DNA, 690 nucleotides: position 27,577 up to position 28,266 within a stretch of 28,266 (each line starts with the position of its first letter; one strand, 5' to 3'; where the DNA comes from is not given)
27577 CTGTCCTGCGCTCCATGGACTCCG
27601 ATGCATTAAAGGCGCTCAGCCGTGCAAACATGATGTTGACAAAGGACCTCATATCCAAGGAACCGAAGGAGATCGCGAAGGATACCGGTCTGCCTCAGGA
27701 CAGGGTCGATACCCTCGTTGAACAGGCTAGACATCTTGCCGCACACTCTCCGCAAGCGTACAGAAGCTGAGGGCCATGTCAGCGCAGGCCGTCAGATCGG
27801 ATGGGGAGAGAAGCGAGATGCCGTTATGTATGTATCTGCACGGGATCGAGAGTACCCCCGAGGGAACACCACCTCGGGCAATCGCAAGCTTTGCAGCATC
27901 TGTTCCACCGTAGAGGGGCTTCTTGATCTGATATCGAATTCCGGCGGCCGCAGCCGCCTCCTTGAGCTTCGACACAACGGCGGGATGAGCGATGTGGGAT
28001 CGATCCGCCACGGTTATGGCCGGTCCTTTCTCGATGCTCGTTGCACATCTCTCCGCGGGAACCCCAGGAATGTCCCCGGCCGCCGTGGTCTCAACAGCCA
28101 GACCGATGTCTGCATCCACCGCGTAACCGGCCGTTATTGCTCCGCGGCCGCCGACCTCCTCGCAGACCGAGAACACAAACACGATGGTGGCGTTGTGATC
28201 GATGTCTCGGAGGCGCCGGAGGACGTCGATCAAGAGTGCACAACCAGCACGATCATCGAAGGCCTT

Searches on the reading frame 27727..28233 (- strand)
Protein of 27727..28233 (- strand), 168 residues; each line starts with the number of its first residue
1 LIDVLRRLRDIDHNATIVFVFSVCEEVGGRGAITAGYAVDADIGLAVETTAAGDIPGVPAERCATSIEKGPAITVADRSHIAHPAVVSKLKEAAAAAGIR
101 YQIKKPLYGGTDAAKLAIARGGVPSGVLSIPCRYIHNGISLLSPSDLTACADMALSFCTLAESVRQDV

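Call 17: search_protein_families(library=pfam, proteins=[window:27727-28233:-], max_evalue=0.001)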
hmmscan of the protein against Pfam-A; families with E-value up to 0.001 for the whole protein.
window:27727-28233:- (168 aa): 2 families
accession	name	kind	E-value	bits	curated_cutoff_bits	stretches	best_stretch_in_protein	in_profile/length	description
PF05343.19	Peptidase_M42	-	5.4e-41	141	23.2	1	1-153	142-292/292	M42 glutamyl aminopeptidase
PF01546.33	Peptidase_M20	-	7.7e-09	36.2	24.6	1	2-155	44-201/206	Peptidase family M20/M25/M40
